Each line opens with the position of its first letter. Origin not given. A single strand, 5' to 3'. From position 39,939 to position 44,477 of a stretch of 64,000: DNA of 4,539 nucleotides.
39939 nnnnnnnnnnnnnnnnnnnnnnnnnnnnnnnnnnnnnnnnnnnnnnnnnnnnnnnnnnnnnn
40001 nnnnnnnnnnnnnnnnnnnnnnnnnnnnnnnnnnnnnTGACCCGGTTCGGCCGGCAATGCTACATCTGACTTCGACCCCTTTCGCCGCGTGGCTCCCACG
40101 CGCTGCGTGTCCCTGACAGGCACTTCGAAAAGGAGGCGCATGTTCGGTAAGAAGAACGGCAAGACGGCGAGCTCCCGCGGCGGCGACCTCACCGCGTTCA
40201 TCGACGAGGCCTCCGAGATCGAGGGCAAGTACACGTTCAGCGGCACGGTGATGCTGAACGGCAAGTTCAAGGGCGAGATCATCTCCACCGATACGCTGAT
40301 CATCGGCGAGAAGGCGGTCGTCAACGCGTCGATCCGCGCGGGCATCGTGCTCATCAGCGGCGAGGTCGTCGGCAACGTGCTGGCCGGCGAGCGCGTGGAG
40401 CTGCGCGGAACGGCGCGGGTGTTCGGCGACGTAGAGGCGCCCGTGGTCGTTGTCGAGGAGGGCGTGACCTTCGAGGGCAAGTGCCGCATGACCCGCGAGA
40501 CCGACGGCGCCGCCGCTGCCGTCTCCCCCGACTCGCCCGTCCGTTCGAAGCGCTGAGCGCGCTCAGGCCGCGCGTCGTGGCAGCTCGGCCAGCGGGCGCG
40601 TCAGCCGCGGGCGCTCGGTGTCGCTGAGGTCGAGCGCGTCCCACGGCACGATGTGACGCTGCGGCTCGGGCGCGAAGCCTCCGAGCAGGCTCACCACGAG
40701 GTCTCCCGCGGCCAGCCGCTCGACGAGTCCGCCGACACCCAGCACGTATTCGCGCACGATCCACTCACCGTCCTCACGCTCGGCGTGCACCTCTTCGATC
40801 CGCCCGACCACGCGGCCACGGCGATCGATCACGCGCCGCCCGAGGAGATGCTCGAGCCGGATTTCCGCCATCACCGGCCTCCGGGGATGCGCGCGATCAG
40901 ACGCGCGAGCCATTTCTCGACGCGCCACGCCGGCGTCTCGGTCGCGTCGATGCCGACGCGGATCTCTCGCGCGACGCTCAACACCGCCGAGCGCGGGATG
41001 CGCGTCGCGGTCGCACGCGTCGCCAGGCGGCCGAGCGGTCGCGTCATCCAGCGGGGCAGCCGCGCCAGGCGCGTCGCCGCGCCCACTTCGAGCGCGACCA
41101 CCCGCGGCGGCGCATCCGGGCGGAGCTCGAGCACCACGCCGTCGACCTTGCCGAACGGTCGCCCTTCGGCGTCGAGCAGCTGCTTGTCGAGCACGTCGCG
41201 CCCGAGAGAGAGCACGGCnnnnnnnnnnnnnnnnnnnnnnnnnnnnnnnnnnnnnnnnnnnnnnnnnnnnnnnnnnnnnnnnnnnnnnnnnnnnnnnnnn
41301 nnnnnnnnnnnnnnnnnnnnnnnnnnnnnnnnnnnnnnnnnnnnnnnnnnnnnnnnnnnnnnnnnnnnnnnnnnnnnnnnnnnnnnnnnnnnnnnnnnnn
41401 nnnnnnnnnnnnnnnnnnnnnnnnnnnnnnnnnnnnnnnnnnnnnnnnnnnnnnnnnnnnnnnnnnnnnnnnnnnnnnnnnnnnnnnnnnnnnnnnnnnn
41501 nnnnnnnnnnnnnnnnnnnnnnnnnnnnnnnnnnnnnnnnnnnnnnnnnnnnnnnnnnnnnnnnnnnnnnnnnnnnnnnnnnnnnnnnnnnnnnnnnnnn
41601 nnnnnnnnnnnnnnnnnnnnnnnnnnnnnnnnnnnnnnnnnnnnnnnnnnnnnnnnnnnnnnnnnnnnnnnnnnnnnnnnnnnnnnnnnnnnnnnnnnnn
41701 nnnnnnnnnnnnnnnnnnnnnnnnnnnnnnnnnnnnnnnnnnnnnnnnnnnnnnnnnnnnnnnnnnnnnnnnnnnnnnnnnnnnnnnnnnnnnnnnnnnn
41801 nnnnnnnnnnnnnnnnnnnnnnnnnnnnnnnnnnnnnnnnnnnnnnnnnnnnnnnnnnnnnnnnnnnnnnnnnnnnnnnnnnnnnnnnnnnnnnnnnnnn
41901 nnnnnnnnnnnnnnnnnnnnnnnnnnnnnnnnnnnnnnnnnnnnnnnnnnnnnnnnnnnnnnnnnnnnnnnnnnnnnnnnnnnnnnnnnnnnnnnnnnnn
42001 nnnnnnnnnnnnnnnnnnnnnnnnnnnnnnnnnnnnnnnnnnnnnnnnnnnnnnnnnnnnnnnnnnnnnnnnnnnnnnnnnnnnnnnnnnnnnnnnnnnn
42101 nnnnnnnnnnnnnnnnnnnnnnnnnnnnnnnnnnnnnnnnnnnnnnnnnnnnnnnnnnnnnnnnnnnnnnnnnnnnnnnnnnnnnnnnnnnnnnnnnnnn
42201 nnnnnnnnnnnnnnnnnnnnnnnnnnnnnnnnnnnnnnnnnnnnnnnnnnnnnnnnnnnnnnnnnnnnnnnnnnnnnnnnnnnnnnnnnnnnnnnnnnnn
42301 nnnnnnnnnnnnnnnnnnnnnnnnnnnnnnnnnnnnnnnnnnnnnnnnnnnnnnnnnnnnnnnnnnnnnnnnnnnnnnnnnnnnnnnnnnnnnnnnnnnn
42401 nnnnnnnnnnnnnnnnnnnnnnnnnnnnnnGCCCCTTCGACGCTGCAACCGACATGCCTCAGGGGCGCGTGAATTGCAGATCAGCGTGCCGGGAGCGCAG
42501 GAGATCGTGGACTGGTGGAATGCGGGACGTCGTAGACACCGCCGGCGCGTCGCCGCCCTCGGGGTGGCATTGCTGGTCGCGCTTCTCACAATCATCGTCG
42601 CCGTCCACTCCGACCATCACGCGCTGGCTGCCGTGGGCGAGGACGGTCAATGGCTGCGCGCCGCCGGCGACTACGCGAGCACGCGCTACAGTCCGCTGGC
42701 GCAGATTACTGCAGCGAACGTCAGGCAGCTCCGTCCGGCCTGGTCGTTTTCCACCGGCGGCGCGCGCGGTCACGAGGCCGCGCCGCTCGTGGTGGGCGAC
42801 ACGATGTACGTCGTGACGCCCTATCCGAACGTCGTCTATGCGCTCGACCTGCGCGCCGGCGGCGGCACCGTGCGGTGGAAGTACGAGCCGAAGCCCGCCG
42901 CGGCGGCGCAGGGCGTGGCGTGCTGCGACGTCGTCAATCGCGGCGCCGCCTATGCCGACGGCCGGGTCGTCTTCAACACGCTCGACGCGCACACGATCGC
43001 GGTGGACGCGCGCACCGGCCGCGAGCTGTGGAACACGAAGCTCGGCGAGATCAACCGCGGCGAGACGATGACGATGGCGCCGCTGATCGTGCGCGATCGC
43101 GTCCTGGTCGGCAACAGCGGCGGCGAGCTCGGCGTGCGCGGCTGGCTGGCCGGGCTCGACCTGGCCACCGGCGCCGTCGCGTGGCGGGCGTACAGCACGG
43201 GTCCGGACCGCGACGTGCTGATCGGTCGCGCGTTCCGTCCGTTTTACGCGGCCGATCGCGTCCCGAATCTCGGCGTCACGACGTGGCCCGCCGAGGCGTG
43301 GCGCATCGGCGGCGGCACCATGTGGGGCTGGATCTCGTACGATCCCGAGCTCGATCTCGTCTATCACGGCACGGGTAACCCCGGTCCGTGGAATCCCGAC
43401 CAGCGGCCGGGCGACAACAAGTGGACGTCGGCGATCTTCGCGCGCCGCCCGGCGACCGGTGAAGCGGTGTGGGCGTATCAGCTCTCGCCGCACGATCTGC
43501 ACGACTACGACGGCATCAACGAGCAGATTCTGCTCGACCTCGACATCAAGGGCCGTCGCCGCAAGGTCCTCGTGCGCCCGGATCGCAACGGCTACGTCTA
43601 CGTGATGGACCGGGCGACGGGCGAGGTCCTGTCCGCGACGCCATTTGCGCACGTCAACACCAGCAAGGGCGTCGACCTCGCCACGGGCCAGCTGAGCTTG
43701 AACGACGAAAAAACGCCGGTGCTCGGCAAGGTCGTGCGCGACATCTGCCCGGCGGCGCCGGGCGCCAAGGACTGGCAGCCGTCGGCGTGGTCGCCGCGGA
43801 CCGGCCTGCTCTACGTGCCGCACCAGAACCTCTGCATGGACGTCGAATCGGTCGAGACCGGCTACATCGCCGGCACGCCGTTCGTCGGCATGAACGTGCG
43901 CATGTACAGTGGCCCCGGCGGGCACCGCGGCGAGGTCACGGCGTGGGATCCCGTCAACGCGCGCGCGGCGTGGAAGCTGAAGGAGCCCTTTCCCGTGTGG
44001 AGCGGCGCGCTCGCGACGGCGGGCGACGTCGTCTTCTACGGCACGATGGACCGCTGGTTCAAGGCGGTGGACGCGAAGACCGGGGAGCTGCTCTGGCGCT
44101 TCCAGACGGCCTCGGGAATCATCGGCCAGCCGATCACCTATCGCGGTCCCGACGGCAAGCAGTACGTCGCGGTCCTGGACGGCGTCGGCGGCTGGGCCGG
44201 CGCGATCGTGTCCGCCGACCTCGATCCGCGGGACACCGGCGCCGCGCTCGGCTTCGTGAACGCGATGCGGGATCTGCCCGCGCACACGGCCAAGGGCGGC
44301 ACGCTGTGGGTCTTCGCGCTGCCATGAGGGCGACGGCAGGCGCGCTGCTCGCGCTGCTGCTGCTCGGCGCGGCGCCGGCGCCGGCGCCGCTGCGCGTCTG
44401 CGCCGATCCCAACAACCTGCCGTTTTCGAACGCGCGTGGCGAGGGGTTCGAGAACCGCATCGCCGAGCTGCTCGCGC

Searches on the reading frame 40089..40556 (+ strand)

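Call 48: search_protein_families(library=pfam, proteins=[window:40089-40556:+], max_evalue=0.01)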
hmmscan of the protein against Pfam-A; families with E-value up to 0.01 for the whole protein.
window:40089-40556:+ (155 aa): 1 family
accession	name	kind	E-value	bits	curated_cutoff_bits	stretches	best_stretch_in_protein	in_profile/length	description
PF04519.19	Bactofilin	-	1.1e-25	90.2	27.9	1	37-132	2-97/98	Polymer-forming cytoskeletal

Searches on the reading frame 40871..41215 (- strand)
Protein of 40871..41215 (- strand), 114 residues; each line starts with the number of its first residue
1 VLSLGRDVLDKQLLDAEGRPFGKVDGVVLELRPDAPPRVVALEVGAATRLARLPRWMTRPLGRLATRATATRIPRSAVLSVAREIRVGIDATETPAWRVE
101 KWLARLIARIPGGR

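Call 48: search_protein_families(library=pfam, proteins=[window:40871-41215:-], max_evalue=0.01)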
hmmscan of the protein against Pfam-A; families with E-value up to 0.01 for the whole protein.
window:40871-41215:- (114 aa): 1 family
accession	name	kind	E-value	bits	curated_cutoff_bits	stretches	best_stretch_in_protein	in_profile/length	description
PF15736.10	DUF4684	-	0.0069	15.7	27.2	1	58-111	392-445/458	Domain of unknown function (DUF4684)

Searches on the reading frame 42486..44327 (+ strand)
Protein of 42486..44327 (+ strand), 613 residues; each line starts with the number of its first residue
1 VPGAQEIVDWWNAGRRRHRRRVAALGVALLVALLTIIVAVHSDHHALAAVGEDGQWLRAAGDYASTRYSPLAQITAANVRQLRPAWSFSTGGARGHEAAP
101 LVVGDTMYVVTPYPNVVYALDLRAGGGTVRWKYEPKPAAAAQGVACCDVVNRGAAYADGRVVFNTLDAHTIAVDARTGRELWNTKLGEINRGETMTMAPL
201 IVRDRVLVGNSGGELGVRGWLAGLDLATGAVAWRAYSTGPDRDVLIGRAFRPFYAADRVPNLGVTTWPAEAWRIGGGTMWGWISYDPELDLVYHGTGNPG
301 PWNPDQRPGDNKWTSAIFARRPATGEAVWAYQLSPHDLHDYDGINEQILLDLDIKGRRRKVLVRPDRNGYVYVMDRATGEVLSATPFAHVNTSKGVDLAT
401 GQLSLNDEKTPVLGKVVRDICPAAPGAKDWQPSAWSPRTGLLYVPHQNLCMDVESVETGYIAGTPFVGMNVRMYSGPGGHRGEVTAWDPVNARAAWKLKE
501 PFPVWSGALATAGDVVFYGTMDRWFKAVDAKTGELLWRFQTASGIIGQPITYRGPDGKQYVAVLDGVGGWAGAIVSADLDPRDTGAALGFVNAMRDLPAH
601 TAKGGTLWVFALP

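Call 15: find_homologous_proteins(query=window:42486-44327:+)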
Query window:42486-44327:+ (613 aa): 8000 proteins with E <= 0.001 among 8000 candidates; the best 120 are listed.
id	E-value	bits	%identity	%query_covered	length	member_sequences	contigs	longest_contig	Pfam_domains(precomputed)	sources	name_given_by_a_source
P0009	0.0e+0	1419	100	100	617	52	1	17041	PF01011.29,PF13360.14,PF13570.14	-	-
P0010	0.0e+0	1411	99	100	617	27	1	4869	PF01011.29,PF13360.14,PF13570.14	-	-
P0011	0.0e+0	1395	98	100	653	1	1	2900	PF01011.29,PF13360.14,PF13570.14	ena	-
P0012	0.0e+0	1224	85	100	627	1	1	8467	PF01011.29,PF13360.14,PF13570.14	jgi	jgi:lanthanide-dependent methanol dehydrogenase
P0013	0.0e+0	1224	86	97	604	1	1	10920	PF01011.29,PF13360.14,PF13570.14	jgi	jgi:PQQ-dependent dehydrogenase (methanol/ethanol family)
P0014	0.0e+0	1205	85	99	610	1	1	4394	PF01011.29,PF13360.14,PF13570.14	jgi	jgi:PQQ-dependent dehydrogenase (methanol/ethanol family)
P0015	0.0e+0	1198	86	97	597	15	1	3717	PF01011.29,PF13360.14,PF13570.14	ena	-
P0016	0.0e+0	1196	84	99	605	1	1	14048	PF01011.29,PF13360.14,PF13570.14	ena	-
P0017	0.0e+0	1191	85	97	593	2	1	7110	PF01011.29,PF13360.14,PF13570.14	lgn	-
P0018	0.0e+0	1165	85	95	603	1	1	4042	PF01011.29,PF13360.14,PF13570.14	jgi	jgi:PQQ-dependent dehydrogenase (methanol/ethanol family)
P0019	0.0e+0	1162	84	97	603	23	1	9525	PF01011.29,PF13360.14,PF13570.14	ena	-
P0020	0.0e+0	1155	82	98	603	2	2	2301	PF01011.29,PF13360.14,PF13570.14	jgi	jgi:PQQ-dependent dehydrogenase (methanol/ethanol family)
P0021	0.0e+0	1153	83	94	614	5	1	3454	PF01011.29,PF13360.14,PF13570.14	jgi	jgi:PQQ-dependent dehydrogenase (methanol/ethanol family)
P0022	0.0e+0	1153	82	99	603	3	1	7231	PF01011.29,PF13360.14,PF13570.14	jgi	jgi:PQQ-dependent dehydrogenase (methanol/ethanol family)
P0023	0.0e+0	1148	86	92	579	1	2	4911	PF01011.29,PF13360.14,PF13570.14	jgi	jgi:lanthanide-dependent methanol dehydrogenase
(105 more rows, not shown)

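Call 16: find_related_loci(query=window:42486-44327:+, collection=genome_contigs, flank=10000)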
Query window:42486-44327:+ (613 aa) in genome_contigs; peptide patterns used: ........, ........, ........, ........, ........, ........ (x = any residue, [..] = any of these).
599 stretches matched a pattern (row limit reached: there are more); 585 encode a relative of the query (tblastn E <= 1e-3); the best 80 are kept; 80 distinct loci.
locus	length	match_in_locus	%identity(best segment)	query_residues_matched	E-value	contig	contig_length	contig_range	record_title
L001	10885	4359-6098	86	34-613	0e+0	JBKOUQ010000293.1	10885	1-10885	MAG: Candidatus Methylomirabilota bacterium isolate GM_HAYS_MAG_00022 GM_HAYS_000001022353, whole genome shotgun sequenc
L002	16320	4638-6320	84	52-613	0e+0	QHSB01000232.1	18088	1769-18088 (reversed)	MAG: Candidatus Rokuibacteriota bacterium isolate AR40 14_0903_16_30cm_scaffold_1051_curated, whole genome shotgun seque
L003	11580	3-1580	86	87-613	0e+0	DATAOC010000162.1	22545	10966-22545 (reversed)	MAG TPA_asm: Candidatus Methylomirabilota bacterium isolate SMAG_U7035 k141_2264571, whole genome shotgun sequence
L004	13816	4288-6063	73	25-613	0e+0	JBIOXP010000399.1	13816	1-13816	MAG: Candidatus Binatia bacterium isolate MAG053 k127_3565744, whole genome shotgun sequence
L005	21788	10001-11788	72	13-613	0e+0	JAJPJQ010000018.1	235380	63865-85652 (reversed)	MAG: Proteobacteria bacterium isolate Centralia_MAG_52 k107_24479313, whole genome shotgun sequence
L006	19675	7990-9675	74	52-613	0e+0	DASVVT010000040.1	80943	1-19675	MAG TPA_asm: Pyrinomonadaceae bacterium isolate SMAG_U3350 k141_314623, whole genome shotgun sequence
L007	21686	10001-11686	74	52-613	0e+0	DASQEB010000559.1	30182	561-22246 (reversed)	MAG TPA_asm: Thermoanaerobaculia bacterium isolate SMAG_U11742 k141_58520, whole genome shotgun sequence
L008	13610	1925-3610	72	52-613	0e+0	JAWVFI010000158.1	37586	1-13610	MAG: Blastocatellia bacterium isolate BP_45 scaffold_5633643, whole genome shotgun sequence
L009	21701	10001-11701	72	46-612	0e+0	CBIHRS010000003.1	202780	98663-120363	MAG TPA_asm: uncultured bacterium isolate SRR18156198_binner12_Refined_28 genome assembly, contig: ERZ27336860.9, whole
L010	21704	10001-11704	72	46-613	0e+0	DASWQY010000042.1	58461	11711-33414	MAG TPA_asm: Pyrinomonadaceae bacterium isolate SMAG_U3507 k141_2545414, whole genome shotgun sequence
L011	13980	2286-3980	74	48-613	0e+0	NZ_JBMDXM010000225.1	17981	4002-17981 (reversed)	MAG: Longimicrobium sp. isolate FBaRs1_5 FBaRs1_contig225, whole genome shotgun sequence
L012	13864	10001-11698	72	47-613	0e+0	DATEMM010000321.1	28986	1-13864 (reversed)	MAG TPA_asm: Pyrinomonadaceae bacterium isolate SMAG_U8942 k141_2564060, whole genome shotgun sequence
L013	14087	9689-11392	71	46-613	0e+0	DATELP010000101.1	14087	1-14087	MAG TPA_asm: Pyrinomonadaceae bacterium isolate SMAG_U8919 k141_1345970, whole genome shotgun sequence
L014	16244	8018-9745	72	37-613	0e+0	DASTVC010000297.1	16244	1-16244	MAG TPA_asm: Longimicrobium sp. isolate SMAG_U2349 k141_940209, whole genome shotgun sequence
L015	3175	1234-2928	73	49-613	0e+0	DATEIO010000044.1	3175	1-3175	MAG TPA_asm: Thermoanaerobaculia bacterium isolate SMAG_U8840 k141_1807565, whole genome shotgun sequence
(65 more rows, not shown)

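Call 35: search_solved_structures(query=window:42486-44327:+, show_alignments=2, max_evalue=1e-50)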
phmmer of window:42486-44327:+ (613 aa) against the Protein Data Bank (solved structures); distinct sequences matched with E-value up to 1e-50: 22.
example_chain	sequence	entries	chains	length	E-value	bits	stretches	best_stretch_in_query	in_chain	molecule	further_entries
4mae_A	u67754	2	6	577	5.4e-196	655.7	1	51-612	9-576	Methanol dehydrogenase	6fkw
7o6z_A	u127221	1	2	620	1.7e-174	584.7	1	19-611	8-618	Methanol dehydrogenase (Cytochrome c) subunit 1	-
6dam_A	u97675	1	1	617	2.1e-172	577.8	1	28-613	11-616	Lanthanide-dependent methanol dehydrogenase XoxF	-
6oc5_A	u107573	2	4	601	3.5e-172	577.1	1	43-613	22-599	Lanthanide-dependent methanol dehydrogenase XoxF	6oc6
4tqo_B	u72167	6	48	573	1.1e-161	542.3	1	52-612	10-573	Methanol dehydrogenase protein, large subunit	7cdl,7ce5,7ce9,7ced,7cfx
1lrw_A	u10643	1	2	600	2e-159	534.9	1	52-612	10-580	methanol dehydrogenase subunit 1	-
5xm3_A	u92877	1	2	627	1.4e-158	532.1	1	15-612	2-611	Glucose dehydrogenase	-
9ism_A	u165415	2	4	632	1.1e-155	522.6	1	35-612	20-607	Methanol dehydrogenase, alpha subunit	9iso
1w6s_A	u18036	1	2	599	7.1e-155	519.9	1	52-612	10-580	METHANOL DEHYDROGENASE SUBUNIT 1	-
1h4i_A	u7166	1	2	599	7.8e-155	519.7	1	52-612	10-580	METHANOL DEHYDROGENASE SUBUNIT 1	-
1h4j_A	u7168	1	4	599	2.4e-154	518.1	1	52-612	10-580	Methanol dehydrogenase [cytochrome c] subunit 1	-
2d0v_A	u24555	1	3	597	4e-151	507.5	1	53-612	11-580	methanol dehydrogenase large subunit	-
2ad6_A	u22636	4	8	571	1.2e-145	489.4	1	51-612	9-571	Methanol dehydrogenase subunit 1 | METHANOL DEHYDROGENASE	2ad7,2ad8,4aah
1g72_A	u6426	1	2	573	1.3e-145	489.3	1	50-612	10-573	METHANOL DEHYDROGENASE HEAVY SUBUNIT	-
1yiq_A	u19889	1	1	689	9.8e-101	341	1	46-573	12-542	Quinohemoprotein alcohol dehydrogenase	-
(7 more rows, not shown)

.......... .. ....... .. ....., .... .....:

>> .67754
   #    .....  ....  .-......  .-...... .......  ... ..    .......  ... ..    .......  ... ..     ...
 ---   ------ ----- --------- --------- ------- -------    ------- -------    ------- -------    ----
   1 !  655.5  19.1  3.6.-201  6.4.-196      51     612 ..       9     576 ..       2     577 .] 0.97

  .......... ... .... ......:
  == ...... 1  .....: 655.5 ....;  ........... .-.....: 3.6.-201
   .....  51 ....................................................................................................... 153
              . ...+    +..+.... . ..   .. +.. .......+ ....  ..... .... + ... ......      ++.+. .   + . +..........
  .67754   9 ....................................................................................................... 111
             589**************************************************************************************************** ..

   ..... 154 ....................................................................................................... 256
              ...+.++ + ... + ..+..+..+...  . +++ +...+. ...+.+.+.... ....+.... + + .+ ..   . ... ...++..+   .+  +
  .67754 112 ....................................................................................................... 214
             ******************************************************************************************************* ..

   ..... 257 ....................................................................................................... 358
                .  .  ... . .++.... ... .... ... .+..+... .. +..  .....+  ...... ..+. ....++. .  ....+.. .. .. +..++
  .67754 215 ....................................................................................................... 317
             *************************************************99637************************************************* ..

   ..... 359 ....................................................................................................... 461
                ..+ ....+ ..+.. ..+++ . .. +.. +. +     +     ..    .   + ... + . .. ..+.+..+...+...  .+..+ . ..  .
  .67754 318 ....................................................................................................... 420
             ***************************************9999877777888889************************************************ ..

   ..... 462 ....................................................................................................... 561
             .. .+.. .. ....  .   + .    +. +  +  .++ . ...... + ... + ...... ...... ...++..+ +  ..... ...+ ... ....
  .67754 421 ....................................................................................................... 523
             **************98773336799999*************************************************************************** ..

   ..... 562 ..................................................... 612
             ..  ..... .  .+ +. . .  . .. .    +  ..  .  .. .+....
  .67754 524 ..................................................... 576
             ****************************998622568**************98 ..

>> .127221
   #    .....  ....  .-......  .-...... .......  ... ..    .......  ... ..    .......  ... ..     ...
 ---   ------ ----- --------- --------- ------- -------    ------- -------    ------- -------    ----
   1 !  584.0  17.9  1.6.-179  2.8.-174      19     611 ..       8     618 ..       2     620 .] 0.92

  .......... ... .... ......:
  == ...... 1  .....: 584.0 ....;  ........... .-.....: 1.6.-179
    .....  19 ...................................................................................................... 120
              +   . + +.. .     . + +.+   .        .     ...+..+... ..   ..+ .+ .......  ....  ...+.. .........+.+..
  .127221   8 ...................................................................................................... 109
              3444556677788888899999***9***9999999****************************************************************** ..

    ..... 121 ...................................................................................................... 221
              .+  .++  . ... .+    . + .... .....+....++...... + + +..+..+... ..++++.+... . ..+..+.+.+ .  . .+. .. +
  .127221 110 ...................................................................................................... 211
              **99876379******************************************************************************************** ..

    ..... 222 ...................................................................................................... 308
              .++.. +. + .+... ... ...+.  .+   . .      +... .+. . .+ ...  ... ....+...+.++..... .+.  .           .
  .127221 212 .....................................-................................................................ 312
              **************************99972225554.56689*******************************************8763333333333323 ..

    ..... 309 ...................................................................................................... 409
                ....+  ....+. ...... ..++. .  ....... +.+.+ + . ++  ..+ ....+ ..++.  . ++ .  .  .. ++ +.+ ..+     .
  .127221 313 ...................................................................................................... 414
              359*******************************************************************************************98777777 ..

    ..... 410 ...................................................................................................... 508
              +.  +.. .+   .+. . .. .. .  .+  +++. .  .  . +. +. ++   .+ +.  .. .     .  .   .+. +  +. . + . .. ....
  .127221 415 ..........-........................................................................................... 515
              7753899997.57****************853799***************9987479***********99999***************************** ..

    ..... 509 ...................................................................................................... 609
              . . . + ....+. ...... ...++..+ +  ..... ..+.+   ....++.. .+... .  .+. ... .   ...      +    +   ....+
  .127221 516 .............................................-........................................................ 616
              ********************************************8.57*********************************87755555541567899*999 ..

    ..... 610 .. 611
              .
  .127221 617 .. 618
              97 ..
